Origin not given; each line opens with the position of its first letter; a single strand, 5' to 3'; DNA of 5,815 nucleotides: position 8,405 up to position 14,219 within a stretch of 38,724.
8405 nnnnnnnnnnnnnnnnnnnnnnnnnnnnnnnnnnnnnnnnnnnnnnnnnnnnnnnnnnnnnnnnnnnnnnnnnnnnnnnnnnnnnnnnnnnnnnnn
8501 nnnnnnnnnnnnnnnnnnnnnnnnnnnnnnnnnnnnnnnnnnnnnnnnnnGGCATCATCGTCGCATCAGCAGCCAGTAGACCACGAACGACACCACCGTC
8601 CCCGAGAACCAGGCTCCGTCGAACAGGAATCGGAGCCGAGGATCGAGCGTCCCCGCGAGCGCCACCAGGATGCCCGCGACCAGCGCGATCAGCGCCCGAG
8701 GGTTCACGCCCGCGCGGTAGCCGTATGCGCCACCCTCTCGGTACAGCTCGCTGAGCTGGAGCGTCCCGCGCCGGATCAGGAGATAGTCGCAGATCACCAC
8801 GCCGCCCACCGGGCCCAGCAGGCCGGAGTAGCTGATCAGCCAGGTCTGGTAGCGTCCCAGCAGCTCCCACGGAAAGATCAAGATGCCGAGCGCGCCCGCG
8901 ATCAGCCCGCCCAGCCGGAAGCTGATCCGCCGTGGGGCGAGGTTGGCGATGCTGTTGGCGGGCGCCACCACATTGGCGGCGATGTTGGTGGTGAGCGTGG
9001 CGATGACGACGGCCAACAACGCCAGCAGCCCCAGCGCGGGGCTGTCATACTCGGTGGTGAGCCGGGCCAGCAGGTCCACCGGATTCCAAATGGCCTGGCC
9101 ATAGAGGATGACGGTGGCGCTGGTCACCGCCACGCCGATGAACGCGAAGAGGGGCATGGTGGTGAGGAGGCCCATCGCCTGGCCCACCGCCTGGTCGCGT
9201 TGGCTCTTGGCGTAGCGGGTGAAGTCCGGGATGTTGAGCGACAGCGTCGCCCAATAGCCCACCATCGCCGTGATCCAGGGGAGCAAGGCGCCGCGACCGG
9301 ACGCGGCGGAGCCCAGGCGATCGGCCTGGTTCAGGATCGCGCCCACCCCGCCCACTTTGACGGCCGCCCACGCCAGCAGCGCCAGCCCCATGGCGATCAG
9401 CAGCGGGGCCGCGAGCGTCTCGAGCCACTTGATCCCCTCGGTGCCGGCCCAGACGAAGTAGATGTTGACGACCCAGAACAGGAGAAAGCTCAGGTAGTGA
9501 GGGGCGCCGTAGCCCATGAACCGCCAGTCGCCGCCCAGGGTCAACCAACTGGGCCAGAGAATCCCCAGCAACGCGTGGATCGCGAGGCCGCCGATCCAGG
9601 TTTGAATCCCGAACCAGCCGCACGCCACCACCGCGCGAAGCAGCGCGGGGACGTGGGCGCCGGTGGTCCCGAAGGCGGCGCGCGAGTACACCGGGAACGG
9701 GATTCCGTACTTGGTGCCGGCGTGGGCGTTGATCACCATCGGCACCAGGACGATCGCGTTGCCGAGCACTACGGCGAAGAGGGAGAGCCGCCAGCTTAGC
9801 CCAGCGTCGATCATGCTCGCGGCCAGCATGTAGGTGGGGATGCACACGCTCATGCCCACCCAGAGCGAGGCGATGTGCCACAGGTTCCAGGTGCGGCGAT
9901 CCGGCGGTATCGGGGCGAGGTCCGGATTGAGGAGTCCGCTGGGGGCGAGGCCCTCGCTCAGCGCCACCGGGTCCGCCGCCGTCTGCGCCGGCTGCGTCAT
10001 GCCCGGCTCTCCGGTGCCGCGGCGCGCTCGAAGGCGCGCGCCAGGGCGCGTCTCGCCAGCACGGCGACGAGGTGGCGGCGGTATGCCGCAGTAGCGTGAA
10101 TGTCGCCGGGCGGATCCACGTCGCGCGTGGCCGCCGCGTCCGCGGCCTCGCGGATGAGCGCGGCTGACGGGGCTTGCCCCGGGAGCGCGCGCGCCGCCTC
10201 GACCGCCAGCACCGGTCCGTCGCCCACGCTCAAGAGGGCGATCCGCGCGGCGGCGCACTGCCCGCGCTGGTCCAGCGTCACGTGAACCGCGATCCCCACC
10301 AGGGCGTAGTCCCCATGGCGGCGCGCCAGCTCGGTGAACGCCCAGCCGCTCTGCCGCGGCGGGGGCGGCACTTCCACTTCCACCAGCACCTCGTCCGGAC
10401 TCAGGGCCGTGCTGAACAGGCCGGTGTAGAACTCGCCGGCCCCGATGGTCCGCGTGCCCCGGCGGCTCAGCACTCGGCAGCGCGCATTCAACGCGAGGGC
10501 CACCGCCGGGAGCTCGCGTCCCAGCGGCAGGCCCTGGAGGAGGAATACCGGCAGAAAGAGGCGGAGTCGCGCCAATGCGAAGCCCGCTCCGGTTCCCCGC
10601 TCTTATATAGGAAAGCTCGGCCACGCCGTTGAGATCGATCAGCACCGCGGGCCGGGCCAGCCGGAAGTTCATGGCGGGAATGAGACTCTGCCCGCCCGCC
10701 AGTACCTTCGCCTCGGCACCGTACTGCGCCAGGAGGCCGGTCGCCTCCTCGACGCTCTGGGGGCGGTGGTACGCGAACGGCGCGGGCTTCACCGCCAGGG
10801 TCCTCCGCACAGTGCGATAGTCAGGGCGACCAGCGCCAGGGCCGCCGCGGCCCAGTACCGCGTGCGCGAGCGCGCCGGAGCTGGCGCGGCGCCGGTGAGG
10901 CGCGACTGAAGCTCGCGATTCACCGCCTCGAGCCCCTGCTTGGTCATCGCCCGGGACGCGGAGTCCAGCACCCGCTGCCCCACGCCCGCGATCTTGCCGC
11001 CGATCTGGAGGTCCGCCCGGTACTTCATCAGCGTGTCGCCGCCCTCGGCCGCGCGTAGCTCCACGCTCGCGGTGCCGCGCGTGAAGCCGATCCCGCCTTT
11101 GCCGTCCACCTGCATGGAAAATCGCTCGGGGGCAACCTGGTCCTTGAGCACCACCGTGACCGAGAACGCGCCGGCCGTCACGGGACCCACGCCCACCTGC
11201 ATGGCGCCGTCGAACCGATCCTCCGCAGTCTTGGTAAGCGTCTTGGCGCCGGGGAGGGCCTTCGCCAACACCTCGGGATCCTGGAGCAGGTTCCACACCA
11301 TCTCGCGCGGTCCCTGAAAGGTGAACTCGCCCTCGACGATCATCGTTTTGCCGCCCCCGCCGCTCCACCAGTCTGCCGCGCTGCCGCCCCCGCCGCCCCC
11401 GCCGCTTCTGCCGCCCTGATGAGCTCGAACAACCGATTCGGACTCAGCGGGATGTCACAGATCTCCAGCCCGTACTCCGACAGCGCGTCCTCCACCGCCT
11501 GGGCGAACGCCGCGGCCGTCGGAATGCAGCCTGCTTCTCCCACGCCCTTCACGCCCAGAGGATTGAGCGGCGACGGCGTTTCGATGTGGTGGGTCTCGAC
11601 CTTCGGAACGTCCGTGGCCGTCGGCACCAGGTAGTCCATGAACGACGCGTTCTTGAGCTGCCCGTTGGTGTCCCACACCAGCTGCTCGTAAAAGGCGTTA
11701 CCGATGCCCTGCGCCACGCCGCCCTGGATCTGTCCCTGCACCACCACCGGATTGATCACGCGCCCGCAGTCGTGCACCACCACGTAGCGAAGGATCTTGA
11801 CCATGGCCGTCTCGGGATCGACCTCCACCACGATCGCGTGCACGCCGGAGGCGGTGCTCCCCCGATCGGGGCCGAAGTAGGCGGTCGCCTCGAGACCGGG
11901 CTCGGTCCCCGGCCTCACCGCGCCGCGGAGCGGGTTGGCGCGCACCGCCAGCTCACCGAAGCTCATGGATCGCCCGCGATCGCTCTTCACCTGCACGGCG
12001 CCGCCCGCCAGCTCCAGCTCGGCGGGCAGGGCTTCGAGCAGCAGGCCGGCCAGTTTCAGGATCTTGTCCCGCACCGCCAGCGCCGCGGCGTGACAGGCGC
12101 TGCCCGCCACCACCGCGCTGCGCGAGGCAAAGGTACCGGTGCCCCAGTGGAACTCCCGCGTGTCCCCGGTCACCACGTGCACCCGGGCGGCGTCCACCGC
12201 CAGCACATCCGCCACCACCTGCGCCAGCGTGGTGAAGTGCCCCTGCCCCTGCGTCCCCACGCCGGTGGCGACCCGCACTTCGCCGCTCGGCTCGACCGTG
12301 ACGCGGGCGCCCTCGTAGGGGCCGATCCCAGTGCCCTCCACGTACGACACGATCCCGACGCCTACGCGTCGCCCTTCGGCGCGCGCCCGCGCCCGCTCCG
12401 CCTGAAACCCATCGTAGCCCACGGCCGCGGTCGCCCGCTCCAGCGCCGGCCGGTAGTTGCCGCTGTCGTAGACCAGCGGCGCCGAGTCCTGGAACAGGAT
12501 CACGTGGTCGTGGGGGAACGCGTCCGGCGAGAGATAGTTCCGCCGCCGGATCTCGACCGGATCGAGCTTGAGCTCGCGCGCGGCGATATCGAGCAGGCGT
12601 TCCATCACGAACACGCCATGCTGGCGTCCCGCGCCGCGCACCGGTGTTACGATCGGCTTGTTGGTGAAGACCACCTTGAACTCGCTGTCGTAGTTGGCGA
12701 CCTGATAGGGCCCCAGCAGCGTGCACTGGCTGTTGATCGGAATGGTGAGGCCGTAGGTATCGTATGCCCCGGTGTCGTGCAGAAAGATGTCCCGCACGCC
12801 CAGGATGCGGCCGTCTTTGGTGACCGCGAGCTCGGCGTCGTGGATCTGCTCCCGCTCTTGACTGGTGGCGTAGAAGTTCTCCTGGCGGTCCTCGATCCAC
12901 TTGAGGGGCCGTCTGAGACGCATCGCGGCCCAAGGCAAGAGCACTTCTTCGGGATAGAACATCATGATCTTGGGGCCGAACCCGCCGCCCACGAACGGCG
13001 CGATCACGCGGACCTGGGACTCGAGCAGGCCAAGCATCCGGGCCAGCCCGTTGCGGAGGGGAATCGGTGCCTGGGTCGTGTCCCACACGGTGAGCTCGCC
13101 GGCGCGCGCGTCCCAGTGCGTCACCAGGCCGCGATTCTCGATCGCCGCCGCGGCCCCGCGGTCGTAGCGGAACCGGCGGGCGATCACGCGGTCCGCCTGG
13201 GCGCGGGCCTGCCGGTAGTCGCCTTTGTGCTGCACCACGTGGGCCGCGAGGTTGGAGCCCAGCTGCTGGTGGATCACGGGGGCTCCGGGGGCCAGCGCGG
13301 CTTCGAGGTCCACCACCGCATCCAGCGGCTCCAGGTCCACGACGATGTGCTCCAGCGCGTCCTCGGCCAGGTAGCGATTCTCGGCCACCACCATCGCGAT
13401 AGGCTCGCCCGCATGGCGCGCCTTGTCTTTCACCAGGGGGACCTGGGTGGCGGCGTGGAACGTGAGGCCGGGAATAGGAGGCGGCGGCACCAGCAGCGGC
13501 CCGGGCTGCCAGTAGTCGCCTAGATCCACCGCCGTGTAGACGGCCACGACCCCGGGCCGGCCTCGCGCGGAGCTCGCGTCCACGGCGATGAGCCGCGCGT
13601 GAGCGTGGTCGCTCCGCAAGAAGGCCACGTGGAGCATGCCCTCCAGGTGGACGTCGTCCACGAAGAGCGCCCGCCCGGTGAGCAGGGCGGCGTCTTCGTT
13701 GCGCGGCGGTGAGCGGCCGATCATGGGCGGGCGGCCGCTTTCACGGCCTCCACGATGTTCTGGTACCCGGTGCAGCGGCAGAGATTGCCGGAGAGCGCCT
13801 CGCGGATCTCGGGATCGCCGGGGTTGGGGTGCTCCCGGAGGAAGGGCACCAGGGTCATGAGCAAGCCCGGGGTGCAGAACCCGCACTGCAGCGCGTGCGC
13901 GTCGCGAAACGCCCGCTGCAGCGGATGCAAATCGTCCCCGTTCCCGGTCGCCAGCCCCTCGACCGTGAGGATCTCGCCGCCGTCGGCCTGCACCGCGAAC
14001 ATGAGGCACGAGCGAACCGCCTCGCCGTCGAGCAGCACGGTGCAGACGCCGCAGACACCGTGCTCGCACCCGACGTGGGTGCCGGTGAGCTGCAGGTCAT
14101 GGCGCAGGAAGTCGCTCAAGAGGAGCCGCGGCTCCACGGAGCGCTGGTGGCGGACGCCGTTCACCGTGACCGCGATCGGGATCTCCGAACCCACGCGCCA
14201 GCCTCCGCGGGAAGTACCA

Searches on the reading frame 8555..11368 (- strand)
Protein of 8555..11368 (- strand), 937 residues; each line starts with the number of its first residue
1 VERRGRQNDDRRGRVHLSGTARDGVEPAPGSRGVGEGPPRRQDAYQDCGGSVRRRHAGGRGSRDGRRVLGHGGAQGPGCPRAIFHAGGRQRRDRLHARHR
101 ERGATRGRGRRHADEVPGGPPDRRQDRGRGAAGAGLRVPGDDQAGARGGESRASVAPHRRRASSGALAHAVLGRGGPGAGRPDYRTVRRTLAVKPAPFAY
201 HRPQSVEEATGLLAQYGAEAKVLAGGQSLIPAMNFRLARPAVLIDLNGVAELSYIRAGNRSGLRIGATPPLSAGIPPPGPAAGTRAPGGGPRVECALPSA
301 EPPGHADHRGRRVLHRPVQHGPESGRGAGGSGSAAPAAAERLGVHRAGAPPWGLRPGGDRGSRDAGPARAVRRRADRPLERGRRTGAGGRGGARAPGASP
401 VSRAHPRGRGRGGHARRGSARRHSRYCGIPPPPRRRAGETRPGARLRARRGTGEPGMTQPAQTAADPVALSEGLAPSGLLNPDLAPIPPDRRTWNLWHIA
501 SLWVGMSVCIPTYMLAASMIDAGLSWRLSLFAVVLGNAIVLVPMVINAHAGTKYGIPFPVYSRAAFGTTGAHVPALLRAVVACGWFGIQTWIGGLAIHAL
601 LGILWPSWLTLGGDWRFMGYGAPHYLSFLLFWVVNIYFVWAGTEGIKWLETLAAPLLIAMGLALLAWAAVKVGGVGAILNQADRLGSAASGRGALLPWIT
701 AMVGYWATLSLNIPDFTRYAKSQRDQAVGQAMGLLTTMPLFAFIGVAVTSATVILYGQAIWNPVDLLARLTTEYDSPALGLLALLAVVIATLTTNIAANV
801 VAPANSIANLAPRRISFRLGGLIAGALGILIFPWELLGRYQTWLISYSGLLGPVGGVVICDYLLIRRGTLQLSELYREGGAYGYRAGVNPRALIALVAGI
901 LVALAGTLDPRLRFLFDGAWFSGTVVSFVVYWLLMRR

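Call 89: search_protein_families(library=pfam, proteins=[window:8555-11368:-], max_evalue=0.001)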
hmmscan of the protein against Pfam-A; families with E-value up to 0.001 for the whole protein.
window:8555-11368:- (937 aa): 2 families
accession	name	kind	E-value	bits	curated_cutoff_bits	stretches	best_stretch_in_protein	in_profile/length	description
PF02133.21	Transp_cyt_pur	-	3.6e-117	392.3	23.5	1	486-909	1-419/440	Permease for cytosine/purines, uracil, thiamine, allantoin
PF00941.27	FAD_binding_5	-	9.5e-16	58.5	27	1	197-272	2-75/170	FAD binding domain in molybdopterin dehydrogenase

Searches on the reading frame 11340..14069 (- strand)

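Call 89: search_protein_families(library=pfam, proteins=[window:11340-14069:-], max_evalue=0.001)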
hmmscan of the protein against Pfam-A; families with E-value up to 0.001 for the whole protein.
window:11340-14069:- (909 aa): 3 families
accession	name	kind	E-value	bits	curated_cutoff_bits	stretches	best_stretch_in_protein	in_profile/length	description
PF20256.3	MoCoBD_2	-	5.1e-83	279.3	27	1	546-822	2-283/283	Molybdopterin cofactor-binding domain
PF02738.23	MoCoBD_1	-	4.4e-74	249.1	27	1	266-512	1-244/244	Molybdopterin cofactor-binding domain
PF01315.27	Ald_Xan_dh_C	-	6.6e-24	84.8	31.3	1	131-249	1-109/110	Aldehyde oxidase and xanthine dehydrogenase, a/b hammerhead domain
